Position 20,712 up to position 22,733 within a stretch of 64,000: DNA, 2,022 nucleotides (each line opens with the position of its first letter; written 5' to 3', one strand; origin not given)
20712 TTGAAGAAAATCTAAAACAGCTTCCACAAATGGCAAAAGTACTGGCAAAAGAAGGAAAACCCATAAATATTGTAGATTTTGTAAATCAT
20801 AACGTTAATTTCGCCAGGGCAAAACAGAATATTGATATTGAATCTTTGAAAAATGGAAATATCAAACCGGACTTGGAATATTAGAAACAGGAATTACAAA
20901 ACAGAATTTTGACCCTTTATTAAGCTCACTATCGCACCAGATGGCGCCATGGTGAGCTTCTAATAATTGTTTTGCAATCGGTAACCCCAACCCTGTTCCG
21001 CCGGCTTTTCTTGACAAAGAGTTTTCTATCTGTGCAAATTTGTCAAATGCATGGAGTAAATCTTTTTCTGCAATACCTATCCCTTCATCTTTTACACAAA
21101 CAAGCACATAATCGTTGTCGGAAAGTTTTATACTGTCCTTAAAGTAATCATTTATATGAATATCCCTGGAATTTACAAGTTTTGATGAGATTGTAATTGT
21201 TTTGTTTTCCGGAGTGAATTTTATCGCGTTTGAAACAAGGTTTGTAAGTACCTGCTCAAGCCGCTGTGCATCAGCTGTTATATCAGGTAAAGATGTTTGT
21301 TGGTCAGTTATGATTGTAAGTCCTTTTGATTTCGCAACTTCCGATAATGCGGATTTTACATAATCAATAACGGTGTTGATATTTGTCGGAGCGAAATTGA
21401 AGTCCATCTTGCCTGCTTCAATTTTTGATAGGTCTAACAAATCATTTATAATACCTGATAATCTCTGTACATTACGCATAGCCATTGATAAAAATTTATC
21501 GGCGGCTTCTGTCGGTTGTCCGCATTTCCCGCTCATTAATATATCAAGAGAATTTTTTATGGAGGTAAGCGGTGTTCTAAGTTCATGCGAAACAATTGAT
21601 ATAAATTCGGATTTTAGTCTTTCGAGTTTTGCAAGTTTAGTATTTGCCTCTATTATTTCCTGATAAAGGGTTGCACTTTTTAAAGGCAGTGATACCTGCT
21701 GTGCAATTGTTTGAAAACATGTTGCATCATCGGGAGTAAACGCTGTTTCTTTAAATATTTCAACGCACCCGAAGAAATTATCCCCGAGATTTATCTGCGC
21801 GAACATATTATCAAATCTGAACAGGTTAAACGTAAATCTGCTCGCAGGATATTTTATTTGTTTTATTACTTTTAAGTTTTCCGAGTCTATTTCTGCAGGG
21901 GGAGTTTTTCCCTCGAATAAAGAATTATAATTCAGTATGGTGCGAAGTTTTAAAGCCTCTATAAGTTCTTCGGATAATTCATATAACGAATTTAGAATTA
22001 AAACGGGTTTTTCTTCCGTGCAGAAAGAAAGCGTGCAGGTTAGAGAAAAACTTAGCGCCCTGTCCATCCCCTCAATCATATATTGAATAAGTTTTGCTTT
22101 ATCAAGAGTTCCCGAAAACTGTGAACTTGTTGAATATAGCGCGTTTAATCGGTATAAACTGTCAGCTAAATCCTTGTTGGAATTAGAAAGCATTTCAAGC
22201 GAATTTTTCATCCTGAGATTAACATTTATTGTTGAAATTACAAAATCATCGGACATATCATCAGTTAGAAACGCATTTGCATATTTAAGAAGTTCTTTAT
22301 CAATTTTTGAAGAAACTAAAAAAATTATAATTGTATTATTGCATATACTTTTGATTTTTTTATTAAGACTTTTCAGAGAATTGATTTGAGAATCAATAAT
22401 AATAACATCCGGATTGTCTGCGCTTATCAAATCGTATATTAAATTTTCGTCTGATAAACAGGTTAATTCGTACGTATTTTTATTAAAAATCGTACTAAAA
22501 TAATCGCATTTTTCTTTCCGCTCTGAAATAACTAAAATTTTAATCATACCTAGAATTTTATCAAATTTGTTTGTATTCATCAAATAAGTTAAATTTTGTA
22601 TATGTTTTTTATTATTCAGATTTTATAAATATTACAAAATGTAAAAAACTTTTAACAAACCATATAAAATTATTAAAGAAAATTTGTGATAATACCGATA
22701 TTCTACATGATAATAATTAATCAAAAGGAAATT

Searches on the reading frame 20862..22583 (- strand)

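Call 50: search_protein_families(library=pfam, proteins=[window:20862-22583:-], max_evalue=0.00001)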
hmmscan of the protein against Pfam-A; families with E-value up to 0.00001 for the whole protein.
window:20862-22583:- (573 aa): 2 families
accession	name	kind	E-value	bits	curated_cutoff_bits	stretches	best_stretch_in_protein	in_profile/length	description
PF02518.31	HATPase_c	-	7.9e-26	91.1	26.4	1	438-567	2-110/111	Histidine kinase-, DNA gyrase B-, and HSP90-like ATPase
PF00512.31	HisKA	-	8.1e-20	71.1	26.9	1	324-391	2-66/66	His Kinase A (phospho-acceptor) domain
